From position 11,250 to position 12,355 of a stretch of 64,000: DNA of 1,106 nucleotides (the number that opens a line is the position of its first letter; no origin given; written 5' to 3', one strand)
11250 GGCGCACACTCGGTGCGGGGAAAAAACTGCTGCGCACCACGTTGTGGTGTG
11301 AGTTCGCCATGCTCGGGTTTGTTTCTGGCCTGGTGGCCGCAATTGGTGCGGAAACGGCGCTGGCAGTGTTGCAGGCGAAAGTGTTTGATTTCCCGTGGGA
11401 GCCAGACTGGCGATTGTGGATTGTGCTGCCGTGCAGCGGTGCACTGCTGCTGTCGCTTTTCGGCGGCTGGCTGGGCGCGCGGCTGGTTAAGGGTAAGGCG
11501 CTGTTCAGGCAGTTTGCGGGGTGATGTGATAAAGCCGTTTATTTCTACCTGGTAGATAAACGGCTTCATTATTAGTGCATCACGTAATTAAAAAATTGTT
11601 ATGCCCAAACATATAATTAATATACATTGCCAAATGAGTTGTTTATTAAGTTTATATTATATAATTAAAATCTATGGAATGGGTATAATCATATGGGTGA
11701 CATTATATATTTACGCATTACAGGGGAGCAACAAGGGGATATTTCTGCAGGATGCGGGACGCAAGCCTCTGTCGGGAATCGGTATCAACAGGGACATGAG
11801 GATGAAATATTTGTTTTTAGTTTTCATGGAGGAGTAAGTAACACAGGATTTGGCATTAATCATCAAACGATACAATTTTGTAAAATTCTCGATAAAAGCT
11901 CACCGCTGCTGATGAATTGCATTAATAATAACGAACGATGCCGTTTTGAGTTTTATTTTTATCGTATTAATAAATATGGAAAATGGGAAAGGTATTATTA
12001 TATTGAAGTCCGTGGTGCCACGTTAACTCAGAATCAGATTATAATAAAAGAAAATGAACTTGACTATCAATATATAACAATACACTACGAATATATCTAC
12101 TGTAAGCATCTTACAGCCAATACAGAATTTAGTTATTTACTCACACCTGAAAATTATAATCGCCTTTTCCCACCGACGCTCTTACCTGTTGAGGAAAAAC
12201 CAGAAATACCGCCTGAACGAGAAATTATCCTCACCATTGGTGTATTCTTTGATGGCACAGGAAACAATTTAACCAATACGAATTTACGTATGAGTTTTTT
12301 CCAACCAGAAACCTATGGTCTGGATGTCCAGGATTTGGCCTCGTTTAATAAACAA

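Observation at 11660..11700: Effector start codon sits directly behind a TATAAT hexamer with no clear Shine-Dalgarno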

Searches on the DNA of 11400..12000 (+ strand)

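Call 7: search_dna_similar(query=window:11400-12000:+, collection=ecoli_genomes, mode=near, max_rows=30, rows=spread)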
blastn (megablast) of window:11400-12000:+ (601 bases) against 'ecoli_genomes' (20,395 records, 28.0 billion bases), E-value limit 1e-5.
Records with a match: 5283; places in all: 5285; records where one place covers at least 80% of the query: 573.
Genomes with a match: 5283 of 5426; with a place that covers at least 80% of the query: 573. Places per genome that has any: lowest 1, median 1, highest 2. On chromosomes: 5283 places; on plasmids: 2.
Best place of each record, by identity: >=99% 6; 95-99% 3050; 90-95% 2227.
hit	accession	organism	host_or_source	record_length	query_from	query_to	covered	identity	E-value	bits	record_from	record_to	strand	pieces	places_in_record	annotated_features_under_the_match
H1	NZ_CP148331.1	Escherichia coli strain Z1323HEC0462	Homo sapiens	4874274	1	601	100%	99.3%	0e+0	1088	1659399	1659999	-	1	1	tssD: type VI secretion system tube protein TssD | ybbP: putative ABC transporter permease subunit YbbP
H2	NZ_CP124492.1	Escherichia coli strain AVS0225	environmental: river near WWTP effluent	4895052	1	601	100%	97.2%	0e+0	1016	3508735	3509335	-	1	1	tssD: type VI secretion system tube protein TssD | ybbP: putative ABC transporter permease subunit YbbP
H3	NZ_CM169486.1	Escherichia coli strain EC15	Homo sapiens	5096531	1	601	100%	97.2%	0e+0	1016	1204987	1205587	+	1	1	Hcp family type VI secretion system effector | ybbP: putative ABC transporter permease subunit YbbP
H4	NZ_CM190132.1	Escherichia coli strain 23556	Homo sapiens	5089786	1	601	100%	97.2%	0e+0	1016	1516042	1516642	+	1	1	Hcp family type VI secretion system effector | ybbP: putative ABC transporter permease subunit YbbP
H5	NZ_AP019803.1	Escherichia coli strain KY 1497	Homo sapiens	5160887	1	134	22%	98.5%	5e-59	237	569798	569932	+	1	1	ybbP: putative ABC transporter permease subunit YbbP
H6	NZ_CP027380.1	Escherichia coli strain 2013C-3250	missing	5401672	1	134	22%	95.6%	2e-52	215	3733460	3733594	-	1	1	ybbP: putative ABC transporter permease subunit YbbP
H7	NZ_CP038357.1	Escherichia coli O157:H7 strain F7508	missing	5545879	1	134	22%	95.6%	2e-52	215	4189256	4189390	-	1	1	ybbP: putative ABC transporter permease subunit YbbP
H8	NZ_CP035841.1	Escherichia coli strain TW10722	Homo sapiens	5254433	1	134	22%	95.6%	2e-52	215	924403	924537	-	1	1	ybbP: putative ABC transporter permease subunit YbbP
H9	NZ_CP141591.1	Escherichia coli strain W24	calf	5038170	1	134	22%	95.6%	2e-52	215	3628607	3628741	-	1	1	ybbP: putative ABC transporter permease subunit YbbP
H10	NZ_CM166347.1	Escherichia coli strain CH4797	Homo sapiens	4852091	1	134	22%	95.6%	2e-52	215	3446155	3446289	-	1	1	ybbP: putative ABC transporter permease subunit YbbP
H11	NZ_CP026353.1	Escherichia coli strain 4A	not applicable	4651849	1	134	22%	94.8%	1e-50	209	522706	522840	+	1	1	ybbP: putative ABC transporter permease subunit YbbP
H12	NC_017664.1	Escherichia coli W strain W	-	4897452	1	134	22%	94.8%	1e-50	209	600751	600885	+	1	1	ybbP: putative ABC transporter permease subunit YbbP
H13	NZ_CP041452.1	Escherichia coli strain YPE3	Pork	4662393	1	134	22%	94.8%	1e-50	209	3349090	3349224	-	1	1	ybbP: putative ABC transporter permease subunit YbbP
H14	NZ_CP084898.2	Escherichia coli strain gw25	laboratory experiment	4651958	1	134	22%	94.8%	1e-50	209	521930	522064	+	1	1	ybbP: putative ABC transporter permease subunit YbbP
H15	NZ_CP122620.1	Escherichia coli strain ETEC4090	Sus scrofa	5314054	1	134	22%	94.8%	1e-50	209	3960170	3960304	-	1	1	ybbP: putative ABC transporter permease subunit YbbP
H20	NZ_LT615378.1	Escherichia coli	-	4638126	1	134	22%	94.8%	1e-50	209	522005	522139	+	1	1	ybbP: putative ABC transporter permease subunit YbbP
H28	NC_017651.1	Escherichia coli str. 'clone D i2' strain clone D i2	-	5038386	1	127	21%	95.3%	2e-48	202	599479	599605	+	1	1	ybbP: putative ABC transporter permease subunit YbbP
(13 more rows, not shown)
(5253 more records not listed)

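Call 8: get_annotated_region(hit=H1, flank=6000)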
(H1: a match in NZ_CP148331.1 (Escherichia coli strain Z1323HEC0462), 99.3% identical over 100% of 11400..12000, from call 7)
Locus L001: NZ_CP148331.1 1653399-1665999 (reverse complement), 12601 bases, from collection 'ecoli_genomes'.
description: Escherichia coli strain Z1323HEC0462 chromosome, complete genome
organism: Escherichia coli strain Z1323HEC0462 (NCBI taxid 562)
replicon: chromosome; assembly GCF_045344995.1
host: Homo sapiens; source: -; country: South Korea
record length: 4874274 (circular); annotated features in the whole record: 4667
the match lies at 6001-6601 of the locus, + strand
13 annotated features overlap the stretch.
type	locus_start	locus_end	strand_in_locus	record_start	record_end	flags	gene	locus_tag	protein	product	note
CDS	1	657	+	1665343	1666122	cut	fetB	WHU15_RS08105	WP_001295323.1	iron efflux ABC transporter permease subunit FetB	-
CDS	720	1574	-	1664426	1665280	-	cnoX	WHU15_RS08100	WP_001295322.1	chaperedoxin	-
CDS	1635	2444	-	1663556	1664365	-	ybbO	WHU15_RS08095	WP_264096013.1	NADP(+)-dependent aldehyde reductase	-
CDS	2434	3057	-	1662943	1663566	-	tesA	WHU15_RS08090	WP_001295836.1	multifunctional acyl-CoA thioesterase I/protease I/lysophospholipase L1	-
CDS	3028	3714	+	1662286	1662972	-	ybbA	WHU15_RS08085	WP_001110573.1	putative ABC transporter ATP-binding protein YbbA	-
CDS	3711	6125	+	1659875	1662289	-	ybbP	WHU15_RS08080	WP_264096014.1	putative ABC transporter permease subunit YbbP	-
CDS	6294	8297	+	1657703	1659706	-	tssD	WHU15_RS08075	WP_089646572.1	type VI secretion system tube protein TssD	-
CDS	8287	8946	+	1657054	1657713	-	-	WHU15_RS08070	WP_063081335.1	DUF2931 family protein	-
CDS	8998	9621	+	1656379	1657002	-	-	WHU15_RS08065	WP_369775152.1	DUF2931 family protein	-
CDS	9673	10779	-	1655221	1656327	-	mnmH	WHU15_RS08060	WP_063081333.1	tRNA 2-selenouridine(34) synthase MnmH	-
CDS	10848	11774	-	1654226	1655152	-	allS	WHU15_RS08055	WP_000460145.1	HTH-type transcriptional activator AllS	-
CDS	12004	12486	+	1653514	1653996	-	allA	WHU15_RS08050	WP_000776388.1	ureidoglycolate lyase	-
CDS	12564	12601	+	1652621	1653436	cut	allR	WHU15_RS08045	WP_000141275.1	HTH-type transcriptional repressor AllR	-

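Call 9: get_annotated_region(hit=H3, flank=6000)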
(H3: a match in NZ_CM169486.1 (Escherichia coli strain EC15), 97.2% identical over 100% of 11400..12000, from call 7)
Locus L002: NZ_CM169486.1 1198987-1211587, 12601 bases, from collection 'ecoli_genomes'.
description: Escherichia coli strain EC15 isolate PF_EC15 chromosome, whole genome shotgun sequence
organism: Escherichia coli strain EC15 (NCBI taxid 562)
replicon: chromosome; assembly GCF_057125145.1
host: Homo sapiens; source: Human gut; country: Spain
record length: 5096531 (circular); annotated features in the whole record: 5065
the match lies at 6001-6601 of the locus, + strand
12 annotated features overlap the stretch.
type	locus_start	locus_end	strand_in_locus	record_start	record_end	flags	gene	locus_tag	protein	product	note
CDS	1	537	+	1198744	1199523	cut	fetB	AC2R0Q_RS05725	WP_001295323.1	iron efflux ABC transporter permease subunit FetB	-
CDS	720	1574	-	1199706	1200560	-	cnoX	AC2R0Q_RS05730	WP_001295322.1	chaperedoxin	-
CDS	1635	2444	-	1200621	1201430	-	ybbO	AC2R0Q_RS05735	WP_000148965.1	NADP(+)-dependent aldehyde reductase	-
CDS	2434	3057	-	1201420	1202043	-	tesA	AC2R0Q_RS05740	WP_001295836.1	multifunctional acyl-CoA thioesterase I/protease I/lysophospholipase L1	-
CDS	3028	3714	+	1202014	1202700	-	ybbA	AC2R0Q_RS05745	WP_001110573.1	putative ABC transporter ATP-binding protein YbbA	-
CDS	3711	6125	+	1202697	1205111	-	ybbP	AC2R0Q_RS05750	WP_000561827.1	putative ABC transporter permease subunit YbbP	-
CDS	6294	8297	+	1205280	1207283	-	-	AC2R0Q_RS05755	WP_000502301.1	Hcp family type VI secretion system effector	-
CDS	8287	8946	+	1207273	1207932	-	-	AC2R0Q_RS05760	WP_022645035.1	DUF2931 family protein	-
CDS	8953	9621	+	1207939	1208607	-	-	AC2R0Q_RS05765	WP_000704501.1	DUF2931 family protein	-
CDS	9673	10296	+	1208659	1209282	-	-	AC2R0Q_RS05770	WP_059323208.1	DUF2931 family protein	-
CDS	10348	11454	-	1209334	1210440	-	mnmH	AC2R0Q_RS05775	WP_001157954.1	tRNA 2-selenouridine(34) synthase MnmH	-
CDS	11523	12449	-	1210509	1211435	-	allS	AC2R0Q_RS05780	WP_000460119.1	HTH-type transcriptional activator AllS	-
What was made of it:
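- Closest known: Free-standing Hcp/TssD tube proteins. Different: RefSeq's label 'tube protein TssD' understates this (calls 8, 9).
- RefSeq annotation uses this ATG (calls 8, 9).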

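Call 14: search_dna_similar(query=window:11534-11830:+, collection=ecoli_genomes, mode=distant, max_rows=40, rows=spread)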
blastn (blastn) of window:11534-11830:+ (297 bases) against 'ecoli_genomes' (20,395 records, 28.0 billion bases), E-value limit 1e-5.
Records with a match: 573; places in all: 574; records where one place covers at least 80% of the query: 572.
Genomes with a match: 573 of 5426; with a place that covers at least 80% of the query: 572. Places per genome that has any: lowest 1, median 1, highest 2. On chromosomes: 574 places; on plasmids: 0.
Best place of each record, by identity: >=99% 1; 95-99% 572.
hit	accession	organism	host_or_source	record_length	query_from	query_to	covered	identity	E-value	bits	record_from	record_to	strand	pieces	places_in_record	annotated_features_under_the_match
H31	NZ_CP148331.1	Escherichia coli strain Z1323HEC0462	Homo sapiens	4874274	1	297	100%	100.0%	2e-149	536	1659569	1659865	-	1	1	tssD: type VI secretion system tube protein TssD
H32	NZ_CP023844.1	Escherichia coli strain 4/1-1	Homo sapiens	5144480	1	297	100%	97.3%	1e-138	500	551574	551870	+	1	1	tssD: type VI secretion system tube protein TssD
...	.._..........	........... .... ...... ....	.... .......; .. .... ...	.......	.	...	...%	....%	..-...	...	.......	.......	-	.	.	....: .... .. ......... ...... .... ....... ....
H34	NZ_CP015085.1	Escherichia coli O25b:H4 strain O25b:H4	Homo sapiens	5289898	1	297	100%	97.3%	1e-138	500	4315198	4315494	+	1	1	tssD: type VI secretion system tube protein TssD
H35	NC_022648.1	Escherichia coli JJ1886 strain JJ1886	-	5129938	1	297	100%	97.3%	1e-138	500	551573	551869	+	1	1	tssD: type VI secretion system tube protein TssD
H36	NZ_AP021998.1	Escherichia coli strain WP3-W18-ESBL-07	-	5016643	1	297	100%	97.3%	1e-138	500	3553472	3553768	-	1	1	tssD: type VI secretion system tube protein TssD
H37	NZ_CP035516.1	Escherichia coli strain U14A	Homo sapiens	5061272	1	297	100%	97.3%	1e-138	500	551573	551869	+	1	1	tssD: type VI secretion system tube protein TssD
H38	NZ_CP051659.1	Escherichia coli strain 1162C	Homo sapiens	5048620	1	297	100%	97.3%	1e-138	500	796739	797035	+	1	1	tssD: type VI secretion system tube protein TssD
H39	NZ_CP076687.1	Escherichia coli strain S22EC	Homo sapiens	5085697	1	297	100%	97.3%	1e-138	500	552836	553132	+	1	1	tssD: type VI secretion system tube protein TssD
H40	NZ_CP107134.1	Escherichia coli strain S6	human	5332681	1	297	100%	97.3%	1e-138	500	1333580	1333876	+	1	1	tssD: type VI secretion system tube protein TssD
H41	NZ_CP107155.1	Escherichia coli strain R11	human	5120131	1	297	100%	97.3%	1e-138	500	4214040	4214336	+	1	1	tssD: type VI secretion system tube protein TssD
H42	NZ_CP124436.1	Escherichia coli strain AVS0790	wastewater efflux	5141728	1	297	100%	97.3%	1e-138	500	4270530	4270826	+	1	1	tssD: type VI secretion system tube protein TssD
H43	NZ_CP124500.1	Escherichia coli strain AVS0744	wastewater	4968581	1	297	100%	97.3%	1e-138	500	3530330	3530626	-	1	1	tssD: type VI secretion system tube protein TssD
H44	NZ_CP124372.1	Escherichia coli strain AVS0151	environmental: river near WWTP effluent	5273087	1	297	100%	97.3%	1e-138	500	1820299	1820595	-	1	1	tssD: type VI secretion system tube protein TssD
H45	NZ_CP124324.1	Escherichia coli strain AVS0536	wastewater treatment plant efflux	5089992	1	297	100%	97.3%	1e-138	500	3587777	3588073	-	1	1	tssD: type VI secretion system tube protein TssD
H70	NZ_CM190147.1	Escherichia coli strain 21367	Homo sapiens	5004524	145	297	52%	98.7%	1e-68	268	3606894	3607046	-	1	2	Hcp family type VI secretion system effector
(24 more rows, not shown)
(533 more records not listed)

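Call 16: get_annotated_region(hit=H70, flank=4000)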
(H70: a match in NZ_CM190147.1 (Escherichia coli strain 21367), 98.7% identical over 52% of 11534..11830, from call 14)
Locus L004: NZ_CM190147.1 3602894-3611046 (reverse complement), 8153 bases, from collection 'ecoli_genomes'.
description: Escherichia coli strain 21367 chromosome, whole genome shotgun sequence
organism: Escherichia coli strain 21367 (NCBI taxid 562)
replicon: chromosome; assembly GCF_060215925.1
host: Homo sapiens; source: not collected; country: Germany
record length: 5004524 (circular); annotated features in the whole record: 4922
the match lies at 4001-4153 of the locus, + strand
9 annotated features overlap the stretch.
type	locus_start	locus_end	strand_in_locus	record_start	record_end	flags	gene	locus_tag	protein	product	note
CDS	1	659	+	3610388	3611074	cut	ybbA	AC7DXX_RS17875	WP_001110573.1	putative ABC transporter ATP-binding protein YbbA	-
CDS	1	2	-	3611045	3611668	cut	tesA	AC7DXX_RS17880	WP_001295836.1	multifunctional acyl-CoA thioesterase I/protease I/lysophospholipase L1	-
CDS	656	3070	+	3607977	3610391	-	ybbP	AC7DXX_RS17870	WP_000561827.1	putative ABC transporter permease subunit YbbP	-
CDS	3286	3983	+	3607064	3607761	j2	-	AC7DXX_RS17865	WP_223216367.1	IS1 family transposase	programmed frameshift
CDS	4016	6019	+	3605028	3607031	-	-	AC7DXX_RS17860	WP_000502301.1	Hcp family type VI secretion system effector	-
CDS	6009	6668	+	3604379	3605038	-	-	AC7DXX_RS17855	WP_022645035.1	DUF2931 family protein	-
CDS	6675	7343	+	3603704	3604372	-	-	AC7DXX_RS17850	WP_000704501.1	DUF2931 family protein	-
CDS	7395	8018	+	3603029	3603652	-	-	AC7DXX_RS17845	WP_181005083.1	DUF2931 family protein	-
CDS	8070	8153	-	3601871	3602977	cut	mnmH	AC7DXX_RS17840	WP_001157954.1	tRNA 2-selenouridine(34) synthase MnmH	-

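Call 40: search_rna_families(source=window, start=11400, end=11900, threshold=evalue, max_evalue=1)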
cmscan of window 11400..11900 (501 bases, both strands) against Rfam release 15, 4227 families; matches with E-value up to 1: 0.
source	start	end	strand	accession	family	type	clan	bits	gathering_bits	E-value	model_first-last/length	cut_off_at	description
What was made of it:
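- Tried and rejected: Rfam scan of 11400-11900 at a permissive E-value found no RNA family, so there is no known leader or riboswitch (call 40).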

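Call 43: get_annotated_region(hit=H20, flank=1200)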
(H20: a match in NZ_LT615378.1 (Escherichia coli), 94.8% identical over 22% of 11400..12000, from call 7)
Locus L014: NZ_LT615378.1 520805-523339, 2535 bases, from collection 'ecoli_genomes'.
description: Escherichia coli isolate 103 chromosome I
organism: Escherichia coli (NCBI taxid 562)
replicon: chromosome; assembly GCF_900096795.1
host: -; source: -; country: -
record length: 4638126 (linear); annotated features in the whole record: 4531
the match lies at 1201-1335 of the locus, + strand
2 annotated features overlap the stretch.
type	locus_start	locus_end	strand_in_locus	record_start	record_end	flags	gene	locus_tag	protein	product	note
CDS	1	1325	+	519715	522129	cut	ybbP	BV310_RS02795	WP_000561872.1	putative ABC transporter permease subunit YbbP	-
CDS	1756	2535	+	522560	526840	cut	rhsD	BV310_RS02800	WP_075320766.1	rhs element protein RhsD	-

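Call 44: get_annotated_region(hit=H28, flank=3000)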
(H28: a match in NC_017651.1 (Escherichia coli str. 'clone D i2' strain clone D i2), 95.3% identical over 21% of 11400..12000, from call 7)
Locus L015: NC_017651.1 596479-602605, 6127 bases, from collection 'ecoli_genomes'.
description: Escherichia coli str. 'clone D i2', complete sequence
organism: Escherichia coli str. 'clone D i2' strain clone D i2 (NCBI taxid 885276)
replicon: chromosome; assembly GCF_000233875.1
host: -; source: -; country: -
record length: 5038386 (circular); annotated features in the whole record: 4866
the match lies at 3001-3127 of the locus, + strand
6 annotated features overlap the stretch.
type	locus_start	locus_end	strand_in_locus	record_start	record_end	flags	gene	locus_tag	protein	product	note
CDS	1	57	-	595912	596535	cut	tesA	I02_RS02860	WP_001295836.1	multifunctional acyl-CoA thioesterase I/protease I/lysophospholipase L1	-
CDS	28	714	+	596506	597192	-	ybbA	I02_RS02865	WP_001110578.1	putative ABC transporter ATP-binding protein YbbA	-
CDS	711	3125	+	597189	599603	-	ybbP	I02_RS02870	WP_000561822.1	putative ABC transporter permease subunit YbbP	-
CDS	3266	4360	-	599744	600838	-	mnmH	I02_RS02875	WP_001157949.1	tRNA 2-selenouridine(34) synthase MnmH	-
CDS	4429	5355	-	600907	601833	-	allS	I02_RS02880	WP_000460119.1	HTH-type transcriptional activator AllS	-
CDS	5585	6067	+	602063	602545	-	allA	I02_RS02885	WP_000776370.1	ureidoglycolate lyase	-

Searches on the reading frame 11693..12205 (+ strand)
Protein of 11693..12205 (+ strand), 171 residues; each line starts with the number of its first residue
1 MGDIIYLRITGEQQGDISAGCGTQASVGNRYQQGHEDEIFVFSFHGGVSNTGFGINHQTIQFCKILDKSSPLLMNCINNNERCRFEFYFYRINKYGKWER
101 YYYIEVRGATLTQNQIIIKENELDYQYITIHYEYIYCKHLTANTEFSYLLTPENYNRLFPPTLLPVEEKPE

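Call 12: search_solved_structures(query=window:11693-12205:+, max_evalue=0.01, show_alignments=4)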
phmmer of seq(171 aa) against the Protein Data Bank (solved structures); distinct sequences matched with E-value up to 0.01: 4.
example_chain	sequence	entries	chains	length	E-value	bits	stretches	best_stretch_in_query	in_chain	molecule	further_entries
3he1_A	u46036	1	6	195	8.3e-16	61.7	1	5-111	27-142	Major exported Hcp3 protein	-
6a2v_A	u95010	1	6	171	1.3e-13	54.6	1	3-120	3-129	Type VI secretion system tube protein Hcp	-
5mxn_1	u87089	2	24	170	6.9e-11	45.7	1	6-113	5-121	Haemolysin co-regulated protein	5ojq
5urw_11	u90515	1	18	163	3.6e-05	27.1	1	16-114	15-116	Hcp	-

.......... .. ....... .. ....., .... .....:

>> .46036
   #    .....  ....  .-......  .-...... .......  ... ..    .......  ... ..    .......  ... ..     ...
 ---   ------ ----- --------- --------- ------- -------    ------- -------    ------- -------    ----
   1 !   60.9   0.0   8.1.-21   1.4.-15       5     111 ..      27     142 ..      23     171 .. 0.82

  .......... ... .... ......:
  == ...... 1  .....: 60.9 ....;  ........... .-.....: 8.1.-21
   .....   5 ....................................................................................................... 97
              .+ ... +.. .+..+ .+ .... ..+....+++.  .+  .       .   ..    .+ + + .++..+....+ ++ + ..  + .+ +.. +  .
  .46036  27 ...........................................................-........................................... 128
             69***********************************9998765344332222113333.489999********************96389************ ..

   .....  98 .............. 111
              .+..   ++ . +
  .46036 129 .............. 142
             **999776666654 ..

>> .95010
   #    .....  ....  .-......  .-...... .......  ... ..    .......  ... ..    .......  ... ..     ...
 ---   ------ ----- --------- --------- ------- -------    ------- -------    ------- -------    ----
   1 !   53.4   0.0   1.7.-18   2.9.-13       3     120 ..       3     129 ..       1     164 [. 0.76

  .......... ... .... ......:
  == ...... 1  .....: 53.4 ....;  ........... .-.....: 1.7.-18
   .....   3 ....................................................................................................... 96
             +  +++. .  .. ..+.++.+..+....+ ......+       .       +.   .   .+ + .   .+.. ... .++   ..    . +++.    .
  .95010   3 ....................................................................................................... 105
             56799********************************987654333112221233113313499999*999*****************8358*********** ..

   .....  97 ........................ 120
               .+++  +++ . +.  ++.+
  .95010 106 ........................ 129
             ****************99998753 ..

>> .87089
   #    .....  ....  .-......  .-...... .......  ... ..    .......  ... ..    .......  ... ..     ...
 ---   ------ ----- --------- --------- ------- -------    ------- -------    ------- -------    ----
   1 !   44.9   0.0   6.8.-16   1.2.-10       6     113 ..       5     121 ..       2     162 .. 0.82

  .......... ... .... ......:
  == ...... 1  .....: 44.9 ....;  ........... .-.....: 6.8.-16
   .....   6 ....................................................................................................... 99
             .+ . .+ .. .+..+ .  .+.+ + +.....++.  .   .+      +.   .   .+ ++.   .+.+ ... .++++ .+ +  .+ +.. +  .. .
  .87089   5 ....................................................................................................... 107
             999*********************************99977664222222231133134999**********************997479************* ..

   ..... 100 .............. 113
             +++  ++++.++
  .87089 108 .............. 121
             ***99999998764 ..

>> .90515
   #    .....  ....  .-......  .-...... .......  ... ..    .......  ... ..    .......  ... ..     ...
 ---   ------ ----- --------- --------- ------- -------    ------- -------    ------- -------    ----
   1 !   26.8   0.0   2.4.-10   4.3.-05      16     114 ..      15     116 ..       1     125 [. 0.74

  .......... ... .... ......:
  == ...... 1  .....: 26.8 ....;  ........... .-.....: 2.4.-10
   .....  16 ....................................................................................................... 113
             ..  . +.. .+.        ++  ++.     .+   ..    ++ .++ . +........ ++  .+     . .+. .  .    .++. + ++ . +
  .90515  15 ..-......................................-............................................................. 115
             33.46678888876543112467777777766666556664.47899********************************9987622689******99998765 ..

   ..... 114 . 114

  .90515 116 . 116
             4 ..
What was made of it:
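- On Hcp-ET2 (Hcp-Tle1/DUF2235 fusion effector): PDB Hcp hits at E 8e-16 (call 12).
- Closest known: Free-standing Hcp/TssD tube proteins. Same: The first ~110-120 residues align (of a 171-aa query) at E 8e-16 to 7e-11, with the same N-terminal register (call 12).
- Solved Hcp structures align query residue 3 to chain residue 3 (6a2v) and residue 6 to residue 5 (5mxn) (call 12).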
